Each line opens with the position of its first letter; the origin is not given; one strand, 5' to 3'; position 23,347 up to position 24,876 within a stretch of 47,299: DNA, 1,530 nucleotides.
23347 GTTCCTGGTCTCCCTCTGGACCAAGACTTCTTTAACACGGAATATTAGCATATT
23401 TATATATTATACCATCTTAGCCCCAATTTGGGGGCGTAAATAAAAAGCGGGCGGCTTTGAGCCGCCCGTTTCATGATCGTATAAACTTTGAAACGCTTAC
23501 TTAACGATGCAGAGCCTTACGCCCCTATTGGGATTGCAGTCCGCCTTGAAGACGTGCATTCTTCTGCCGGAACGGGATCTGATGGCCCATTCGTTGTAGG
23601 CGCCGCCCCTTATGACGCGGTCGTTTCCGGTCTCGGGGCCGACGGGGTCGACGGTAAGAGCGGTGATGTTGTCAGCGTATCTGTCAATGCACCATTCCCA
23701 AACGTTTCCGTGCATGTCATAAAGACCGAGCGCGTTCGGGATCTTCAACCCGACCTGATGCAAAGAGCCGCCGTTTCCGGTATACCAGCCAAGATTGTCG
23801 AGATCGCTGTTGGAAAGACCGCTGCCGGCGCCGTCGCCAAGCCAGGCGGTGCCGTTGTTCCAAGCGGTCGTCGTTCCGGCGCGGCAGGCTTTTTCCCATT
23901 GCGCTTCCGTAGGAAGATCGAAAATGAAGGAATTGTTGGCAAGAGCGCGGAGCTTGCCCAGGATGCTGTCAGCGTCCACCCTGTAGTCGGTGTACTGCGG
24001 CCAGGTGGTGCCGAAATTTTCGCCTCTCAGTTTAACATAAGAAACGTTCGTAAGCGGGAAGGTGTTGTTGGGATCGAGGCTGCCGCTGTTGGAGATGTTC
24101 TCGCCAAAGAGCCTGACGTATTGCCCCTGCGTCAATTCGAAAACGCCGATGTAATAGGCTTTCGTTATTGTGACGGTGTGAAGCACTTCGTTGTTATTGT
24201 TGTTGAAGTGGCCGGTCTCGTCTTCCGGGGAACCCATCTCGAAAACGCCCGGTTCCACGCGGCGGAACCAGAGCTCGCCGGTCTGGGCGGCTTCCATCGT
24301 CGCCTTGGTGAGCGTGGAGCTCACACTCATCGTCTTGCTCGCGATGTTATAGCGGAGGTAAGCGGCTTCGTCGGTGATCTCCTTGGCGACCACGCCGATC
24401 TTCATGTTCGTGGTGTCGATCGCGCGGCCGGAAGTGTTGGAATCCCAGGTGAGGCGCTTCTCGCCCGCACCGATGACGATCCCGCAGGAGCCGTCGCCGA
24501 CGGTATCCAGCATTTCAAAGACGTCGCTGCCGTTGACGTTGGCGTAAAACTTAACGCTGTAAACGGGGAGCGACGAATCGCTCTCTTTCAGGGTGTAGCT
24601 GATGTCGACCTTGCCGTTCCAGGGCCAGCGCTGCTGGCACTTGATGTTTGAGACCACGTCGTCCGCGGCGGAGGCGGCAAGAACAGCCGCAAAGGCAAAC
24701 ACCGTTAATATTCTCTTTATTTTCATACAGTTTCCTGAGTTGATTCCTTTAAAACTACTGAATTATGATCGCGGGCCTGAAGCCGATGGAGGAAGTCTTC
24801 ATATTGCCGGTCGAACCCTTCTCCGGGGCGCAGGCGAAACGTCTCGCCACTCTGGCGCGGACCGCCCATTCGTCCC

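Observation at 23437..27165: Terminator-insulated operon: a PEP-CTERM protein plus two paralogous secreted FGE/C-type-lectin-fold proteins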

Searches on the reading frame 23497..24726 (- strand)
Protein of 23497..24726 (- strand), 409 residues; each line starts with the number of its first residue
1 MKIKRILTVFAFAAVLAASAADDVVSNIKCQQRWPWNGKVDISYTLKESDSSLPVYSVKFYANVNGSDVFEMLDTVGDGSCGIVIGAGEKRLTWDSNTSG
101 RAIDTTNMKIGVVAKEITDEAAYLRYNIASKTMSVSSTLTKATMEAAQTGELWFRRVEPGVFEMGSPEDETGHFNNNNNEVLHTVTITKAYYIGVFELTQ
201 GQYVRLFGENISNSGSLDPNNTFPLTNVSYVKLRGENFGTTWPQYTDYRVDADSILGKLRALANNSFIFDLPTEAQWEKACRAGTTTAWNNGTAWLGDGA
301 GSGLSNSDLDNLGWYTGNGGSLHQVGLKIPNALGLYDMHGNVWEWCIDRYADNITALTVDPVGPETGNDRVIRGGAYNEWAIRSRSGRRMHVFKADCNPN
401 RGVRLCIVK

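Call 3: search_protein_families(library=pfam, proteins=[window:23497-24726:-], max_evalue=0.1)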
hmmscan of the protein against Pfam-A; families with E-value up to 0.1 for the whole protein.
window:23497-24726:- (409 aa): 1 family
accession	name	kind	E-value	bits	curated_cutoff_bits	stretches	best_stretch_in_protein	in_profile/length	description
PF03781.23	FGE-sulfatase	-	3.1e-29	102.8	23.3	1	157-405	8-253/255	Sulfatase-modifying factor enzyme 1-like domain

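Call 4: search_protein_families(library=ncbifam, proteins=[window:23497-24726:-], max_evalue=0.1)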
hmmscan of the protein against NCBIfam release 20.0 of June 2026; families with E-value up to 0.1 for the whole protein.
window:23497-24726:- (409 aa): 7 families
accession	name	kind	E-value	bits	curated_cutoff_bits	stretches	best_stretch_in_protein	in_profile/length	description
NF051459.1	pyoverdine_PvdO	equivalog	7.6e-19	67.8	500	1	159-396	41-267/280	dihydropyoverdine dehydrogenase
TIGR03525.2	GldK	equivalog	1.1e-14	54.6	350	1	245-382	233-380/408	T9SS ring complex lipoprotein PorK/GldK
TIGR02171.1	Fb_sc_TIGR02171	subfamily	1.3e-10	40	544.35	1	178-381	60-252/912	TIGR02171 family lipoprotein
TIGR03440.2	egtB_TIGR03440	equivalog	2.7e-06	26.7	360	1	270-351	294-353/413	ergothioneine biosynthesis protein EgtB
TIGR03524.1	GldJ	equivalog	7.4e-05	21.6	458.2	1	313-352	328-367/559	gliding motility lipoprotein GldJ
NF041186.1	SenA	equivalog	0.00066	19.2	420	1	271-377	292-352/382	selenoneine synthase SenA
TIGR03530.1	GldJ_short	equivalog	0.011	14.7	382.9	0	329-351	296-318/396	gliding motility lipoprotein GldJ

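Call 10: search_solved_structures(query=window:23497-24726:-, max_evalue=0.01, show_alignments=2)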
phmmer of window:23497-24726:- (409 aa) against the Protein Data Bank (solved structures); distinct sequences matched with E-value up to 0.01: 20.
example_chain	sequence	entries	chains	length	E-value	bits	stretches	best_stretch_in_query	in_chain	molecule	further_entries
2y3c_A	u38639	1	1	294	5.9e-17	65.4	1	265-395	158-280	TREPONEMA DENTICOLA VARIABLE PROTEIN 1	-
5hha_A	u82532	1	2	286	7.1e-11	45.3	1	159-398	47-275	PvdO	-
5nxl_A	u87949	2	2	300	1.4e-10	44.4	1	271-377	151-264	Non-specific serine/threonine protein kinase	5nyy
6s07_A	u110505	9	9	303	1.4e-10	44.4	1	271-377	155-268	Formylglycine-generating enzyme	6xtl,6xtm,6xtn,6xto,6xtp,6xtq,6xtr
2aft_X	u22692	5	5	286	6.2e-10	42.2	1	271-379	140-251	Sulfatase modifying factor 1 | Sulfatase-modifying factor 1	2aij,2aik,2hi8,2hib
2afy_X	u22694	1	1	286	6.4e-10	42.2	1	271-378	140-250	Sulfatase modifying factor 1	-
2q17_A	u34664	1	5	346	6.7e-10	42.1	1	271-377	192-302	formylglycine generating enzyme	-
6muj_A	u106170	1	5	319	6.7e-10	42.1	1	271-377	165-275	Formylglycine-generating enzyme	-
31dc_A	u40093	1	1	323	6.8e-10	42.1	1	271-379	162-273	Formylglycine-generating enzyme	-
8aru_A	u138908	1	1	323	7.2e-10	42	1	271-378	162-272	Formylglycine-generating enzyme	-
2aii_X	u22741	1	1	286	8.5e-10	41.8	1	271-378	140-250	Sulfatase modifying factor 1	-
5ssy_A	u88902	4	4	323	9.1e-10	41.7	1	271-378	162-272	Formylglycine-generating enzyme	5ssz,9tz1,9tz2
1y1e_X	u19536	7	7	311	9.6e-10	41.6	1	271-378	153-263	C-alpha-formyglycine-generating enzyme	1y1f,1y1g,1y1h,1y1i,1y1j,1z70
5ssx_A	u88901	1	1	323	9.7e-10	41.6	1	271-378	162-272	Formylglycine-generating enzyme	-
9myj_B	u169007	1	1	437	1.9e-08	37.3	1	269-394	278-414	Lipoprotein, putative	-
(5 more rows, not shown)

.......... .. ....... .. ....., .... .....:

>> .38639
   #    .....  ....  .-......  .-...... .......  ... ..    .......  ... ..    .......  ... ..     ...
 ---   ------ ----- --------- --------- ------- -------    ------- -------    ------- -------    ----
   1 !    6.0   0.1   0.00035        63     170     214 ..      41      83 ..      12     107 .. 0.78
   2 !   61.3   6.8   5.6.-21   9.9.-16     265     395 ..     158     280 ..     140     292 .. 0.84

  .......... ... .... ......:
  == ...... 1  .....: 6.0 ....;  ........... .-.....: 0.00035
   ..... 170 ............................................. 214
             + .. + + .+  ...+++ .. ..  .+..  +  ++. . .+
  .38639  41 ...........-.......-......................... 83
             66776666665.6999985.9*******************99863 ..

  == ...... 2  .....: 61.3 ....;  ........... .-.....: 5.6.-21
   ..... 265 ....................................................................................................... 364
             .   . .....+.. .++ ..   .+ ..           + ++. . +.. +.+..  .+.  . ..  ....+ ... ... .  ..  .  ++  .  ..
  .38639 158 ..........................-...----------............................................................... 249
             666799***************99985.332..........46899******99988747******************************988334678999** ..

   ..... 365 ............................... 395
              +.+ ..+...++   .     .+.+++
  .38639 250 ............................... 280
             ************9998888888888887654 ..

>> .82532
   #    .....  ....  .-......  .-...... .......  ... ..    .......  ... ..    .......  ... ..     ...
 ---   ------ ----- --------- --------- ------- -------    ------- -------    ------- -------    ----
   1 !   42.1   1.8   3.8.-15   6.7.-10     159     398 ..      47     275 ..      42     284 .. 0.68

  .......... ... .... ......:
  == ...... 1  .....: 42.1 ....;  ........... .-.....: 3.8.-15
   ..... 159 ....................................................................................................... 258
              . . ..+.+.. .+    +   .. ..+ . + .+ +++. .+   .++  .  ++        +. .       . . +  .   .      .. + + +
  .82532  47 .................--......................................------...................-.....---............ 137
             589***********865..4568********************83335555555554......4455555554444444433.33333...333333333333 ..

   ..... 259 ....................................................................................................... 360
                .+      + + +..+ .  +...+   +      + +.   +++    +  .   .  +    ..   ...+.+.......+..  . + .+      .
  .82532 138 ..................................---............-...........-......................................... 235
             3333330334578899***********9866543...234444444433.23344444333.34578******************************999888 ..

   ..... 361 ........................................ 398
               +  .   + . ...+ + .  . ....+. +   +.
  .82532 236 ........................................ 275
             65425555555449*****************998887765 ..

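Call 29: find_homologous_proteins(query=window:23497-24726:-, max_evalue=1e-20)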
Query window:23497-24726:- (409 aa): 5425 proteins with E <= 1e-20 among 8000 candidates; the best 120 are listed.
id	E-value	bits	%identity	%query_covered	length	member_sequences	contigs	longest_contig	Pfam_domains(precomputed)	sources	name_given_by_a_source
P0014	6.4e-267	904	95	100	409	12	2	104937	PF03781.23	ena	-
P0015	3.1e-177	608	65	100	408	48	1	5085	PF03781.23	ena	-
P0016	4.9e-135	469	53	93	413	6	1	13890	PF03781.23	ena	-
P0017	4.1e-126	440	39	95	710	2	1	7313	PF03781.23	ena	-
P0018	1.1e-125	438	38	100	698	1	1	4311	PF03781.23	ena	-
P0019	1.2e-123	432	38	100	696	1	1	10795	PF03781.23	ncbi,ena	-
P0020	1.8e-122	428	39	100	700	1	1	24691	PF03781.23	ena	-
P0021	6.3e-122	426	37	100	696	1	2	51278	PF03781.23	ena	-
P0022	8.6e-122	426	39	95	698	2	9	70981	PF03781.23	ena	-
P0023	4.5e-121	423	38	97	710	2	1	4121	PF03781.23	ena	-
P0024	1.2e-120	422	38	100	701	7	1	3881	PF03781.23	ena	-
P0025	1.9e-120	421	38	100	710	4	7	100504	PF03781.23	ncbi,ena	-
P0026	2.1e-118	414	37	100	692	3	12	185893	PF03781.23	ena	-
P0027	2.3e-117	411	38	100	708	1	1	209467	PF03781.23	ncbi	-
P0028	1.4e-116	408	38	95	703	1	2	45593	PF03781.23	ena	-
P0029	2.9e-116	407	37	95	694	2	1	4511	PF03781.23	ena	-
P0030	3.5e-112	394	46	64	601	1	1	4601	PF03781.23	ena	-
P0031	1.2e-109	386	45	97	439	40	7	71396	PF03781.23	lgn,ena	-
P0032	2.0e-109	385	48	57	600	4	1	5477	PF03781.23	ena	-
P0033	1.9e-108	382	37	99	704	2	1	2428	PF03781.23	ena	-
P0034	2.1e-108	381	41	88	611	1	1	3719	PF03781.23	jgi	-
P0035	7.0e-105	370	37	64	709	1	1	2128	PF03781.23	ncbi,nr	ncbi:MAG: SUMF1/EgtB/PvdO family nonheme iron enzyme, partial [Verrucomicrobia bacterium]|nr:SUMF1/E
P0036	5.0e-104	367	43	98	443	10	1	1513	PF03781.23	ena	-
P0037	4.9e-103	364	44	64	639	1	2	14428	PF03781.23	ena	-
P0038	1.2e-102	363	42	100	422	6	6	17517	PF03781.23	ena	-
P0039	7.0e-102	360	44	62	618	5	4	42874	PF03781.23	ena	-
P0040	6.4e-100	354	45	100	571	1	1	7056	PF03781.23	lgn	-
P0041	1.6e-99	352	45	64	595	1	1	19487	PF03781.23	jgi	jgi:formylglycine-generating enzyme required for sulfatase activity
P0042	3.3e-99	351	45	60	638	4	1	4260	PF03781.23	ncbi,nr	ncbi:MAG: formylglycine-generating enzyme family protein, partial [Victivallales bacterium]|nr:formy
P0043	4.5e-99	351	45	97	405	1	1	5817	PF03781.23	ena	-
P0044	1.4e-98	349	45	64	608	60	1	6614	PF03781.23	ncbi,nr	ncbi:formylglycine-generating enzyme family protein, partial [bacterium]|nr:formylglycine-generating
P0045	2.9e-98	348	44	100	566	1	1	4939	PF03781.23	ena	-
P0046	3.1e-98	348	44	100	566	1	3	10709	PF03781.23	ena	-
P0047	1.3e-97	346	45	100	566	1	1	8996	PF03781.23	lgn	-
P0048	2.7e-97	345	44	100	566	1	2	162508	PF03781.23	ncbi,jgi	jgi:formylglycine-generating enzyme required for sulfatase activity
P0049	7.1e-97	344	45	97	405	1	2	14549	PF03781.23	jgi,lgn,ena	jgi:Uncharacterized conserved protein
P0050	7.8e-97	343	45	97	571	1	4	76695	PF03781.23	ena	-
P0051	2.1e-95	339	43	96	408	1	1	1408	PF03781.23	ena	-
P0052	5.0e-95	337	46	60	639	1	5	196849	PF03781.23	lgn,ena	-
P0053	2.1e-94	335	44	94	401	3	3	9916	PF03781.23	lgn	-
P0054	2.1e-94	335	42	91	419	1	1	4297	PF03781.23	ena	-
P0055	2.3e-94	335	41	71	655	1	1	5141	PF03781.23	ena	-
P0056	3.0e-94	335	45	64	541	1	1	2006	PF03781.23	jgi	jgi:formylglycine-generating enzyme required for sulfatase activity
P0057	3.8e-94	334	43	98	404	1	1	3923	PF03781.23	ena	-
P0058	1.0e-93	333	43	100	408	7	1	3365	PF03781.23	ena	-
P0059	3.8e-93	331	41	64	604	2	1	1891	PF03781.23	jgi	jgi:formylglycine-generating enzyme required for sulfatase activity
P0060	4.1e-93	331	43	99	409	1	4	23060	PF03781.23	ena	-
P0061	6.6e-93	330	43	96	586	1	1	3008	PF03781.23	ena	-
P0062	7.6e-93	330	43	99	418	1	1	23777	PF03781.23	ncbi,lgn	-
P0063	1.6e-92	329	43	100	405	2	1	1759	PF03781.23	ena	-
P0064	3.7e-92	328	43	96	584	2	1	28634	PF03781.23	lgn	-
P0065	4.1e-92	328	43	95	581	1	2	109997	PF03781.23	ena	-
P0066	6.6e-92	327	43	95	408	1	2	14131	PF03781.23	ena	-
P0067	1.4e-91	326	45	85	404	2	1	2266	PF03781.23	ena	-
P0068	2.3e-91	325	43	70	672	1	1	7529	PF03781.23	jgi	jgi:formylglycine-generating enzyme required for sulfatase activity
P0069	2.4e-90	322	39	69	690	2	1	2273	PF09479.17,PF03781.23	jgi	jgi:formylglycine-generating enzyme required for sulfatase activity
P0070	3.9e-90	321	44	92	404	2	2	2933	PF03781.23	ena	-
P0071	5.9e-90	321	45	86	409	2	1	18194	PF03781.23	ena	-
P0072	1.4e-89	319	42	94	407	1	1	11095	PF03781.23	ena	-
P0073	2.6e-89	319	42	100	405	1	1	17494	PF03781.23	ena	-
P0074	7.9e-89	317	41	100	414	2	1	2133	PF03781.23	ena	-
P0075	8.4e-89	317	42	62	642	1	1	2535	PF03781.23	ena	-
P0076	1.9e-88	316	43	94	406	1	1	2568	PF03781.23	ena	-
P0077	6.2e-88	314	41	100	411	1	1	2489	PF03781.23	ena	-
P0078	1.5e-87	313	42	99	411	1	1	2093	PF03781.23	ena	-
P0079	1.9e-87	312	41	57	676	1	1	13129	PF03781.23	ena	-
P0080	3.0e-87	312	43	100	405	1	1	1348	PF03781.23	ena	-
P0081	3.2e-87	312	41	100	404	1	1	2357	PF03781.23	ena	-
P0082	4.5e-87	311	39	65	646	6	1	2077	PF03781.23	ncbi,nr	ncbi:MAG: formylglycine-generating enzyme family protein, partial [Verrucomicrobia bacterium]|nr:for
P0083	5.0e-87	311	42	100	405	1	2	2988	PF03781.23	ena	-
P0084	4.0e-86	308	43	93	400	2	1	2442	PF03781.23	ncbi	-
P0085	4.1e-86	308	40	98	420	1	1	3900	PF03781.23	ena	-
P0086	9.2e-86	307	42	94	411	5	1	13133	PF03781.23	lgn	-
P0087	9.4e-86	307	38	64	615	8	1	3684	PF03781.23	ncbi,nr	ncbi:MAG: SUMF1/EgtB/PvdO family nonheme iron enzyme, partial [Verrucomicrobia bacterium]|nr:SUMF1/E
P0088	1.2e-85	307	41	62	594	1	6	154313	PF03781.23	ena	-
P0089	1.7e-85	306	41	100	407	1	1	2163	PF03781.23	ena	-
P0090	6.9e-85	304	39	67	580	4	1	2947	PF03781.23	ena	-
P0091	7.4e-85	304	41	100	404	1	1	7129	PF03781.23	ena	-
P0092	9.3e-84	300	41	100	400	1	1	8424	PF03781.23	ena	-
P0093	8.1e-83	297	44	58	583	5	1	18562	PF03781.23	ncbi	-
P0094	4.0e-82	295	42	64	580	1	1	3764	PF18998.7,PF03781.23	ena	-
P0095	5.1e-82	295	40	100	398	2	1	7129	PF03781.23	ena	-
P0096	6.3e-82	294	41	57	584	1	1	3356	PF03781.23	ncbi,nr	ncbi:MAG: formylglycine-generating enzyme family protein [Verrucomicrobia bacterium]|nr:formylglycin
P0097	7.9e-82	294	41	61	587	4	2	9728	PF03781.23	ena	-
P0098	1.6e-81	293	43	57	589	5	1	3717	PF03781.23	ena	-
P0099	1.9e-81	293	41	60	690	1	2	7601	PF03781.23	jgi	-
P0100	2.8e-81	292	34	98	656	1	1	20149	PF03781.23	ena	-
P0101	8.6e-81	291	42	60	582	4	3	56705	PF03781.23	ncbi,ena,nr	ncbi:MAG: formylglycine-generating enzyme family protein [Verrucomicrobia bacterium]|nr:formylglycin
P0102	1.4e-80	290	40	88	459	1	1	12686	PF03781.23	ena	-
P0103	2.7e-80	289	40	65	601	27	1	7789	PF03781.23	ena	-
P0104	3.7e-80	288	39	63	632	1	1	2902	PF03781.23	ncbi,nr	ncbi:MAG: Serine/threonine-protein kinase pkn1 [Planctomycetes bacterium ADurb.Bin412]|nr:MAG: Serin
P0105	4.3e-80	288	37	100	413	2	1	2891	PF03781.23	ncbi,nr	ncbi:formylglycine-generating enzyme family protein [bacterium]|nr:formylglycine-generating enzyme f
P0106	7.4e-80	287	39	62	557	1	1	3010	PF03781.23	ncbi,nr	ncbi:MAG: formylglycine-generating enzyme family protein, partial [Verrucomicrobia bacterium]|nr:for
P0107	1.7e-79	286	41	62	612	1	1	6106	PF03781.23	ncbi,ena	-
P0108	2.3e-79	286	41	62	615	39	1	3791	PF03781.23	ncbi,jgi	jgi:formylglycine-generating enzyme required for sulfatase activity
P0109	2.5e-79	286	41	62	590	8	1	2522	PF03781.23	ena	-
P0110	3.0e-79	285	40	64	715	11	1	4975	PF03781.23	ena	-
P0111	5.6e-78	281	42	57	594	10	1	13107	PF03781.23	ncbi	-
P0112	7.7e-78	281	37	65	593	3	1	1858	PF03781.23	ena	-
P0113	1.3e-77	280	42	62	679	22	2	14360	PF03781.23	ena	-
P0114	2.0e-77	279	43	64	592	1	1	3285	PF03781.23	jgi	-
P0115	4.3e-77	278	37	65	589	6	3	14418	PF03781.23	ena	-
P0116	7.4e-77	278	39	57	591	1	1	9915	PF03781.23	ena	-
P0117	9.8e-77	277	37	62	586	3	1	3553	PF03781.23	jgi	jgi:formylglycine-generating enzyme required for sulfatase activity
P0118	1.3e-76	277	38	65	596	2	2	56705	PF03781.23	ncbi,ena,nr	ncbi:MAG: formylglycine-generating enzyme family protein [Verrucomicrobia bacterium]|nr:formylglycin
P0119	1.6e-76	276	38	61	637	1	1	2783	PF03781.23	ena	-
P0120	2.2e-76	276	37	61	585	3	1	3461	PF03781.23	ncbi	-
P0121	5.4e-76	275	38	62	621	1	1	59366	PF03781.23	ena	-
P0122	5.9e-76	275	36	71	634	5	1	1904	PF03781.23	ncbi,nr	ncbi:MAG: formylglycine-generating enzyme family protein, partial [Verrucomicrobia bacterium]|nr:for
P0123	6.4e-76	274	39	62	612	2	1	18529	PF03781.23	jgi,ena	-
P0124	1.1e-75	274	38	66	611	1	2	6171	PF03781.23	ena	-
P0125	1.8e-75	273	39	64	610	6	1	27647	PF03781.23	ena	-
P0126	2.1e-75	273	40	61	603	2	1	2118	PF03781.23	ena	-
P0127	4.9e-75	272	41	57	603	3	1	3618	PF03781.23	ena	-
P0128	1.9e-74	270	38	95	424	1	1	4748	PF03781.23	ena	-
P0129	2.3e-74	269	39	100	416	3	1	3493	PF03781.23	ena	-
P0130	4.6e-74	268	38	64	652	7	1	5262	PF17963.8,PF17892.8,PF17803.8,PF03781.23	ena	-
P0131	4.7e-74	268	38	95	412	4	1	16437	PF03781.23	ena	-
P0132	1.3e-73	267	42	57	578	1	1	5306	PF03781.23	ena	-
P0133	1.8e-73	266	40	62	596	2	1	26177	PF03781.23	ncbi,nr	ncbi:MAG: formylglycine-generating enzyme family protein [Verrucomicrobia bacterium]|nr:formylglycin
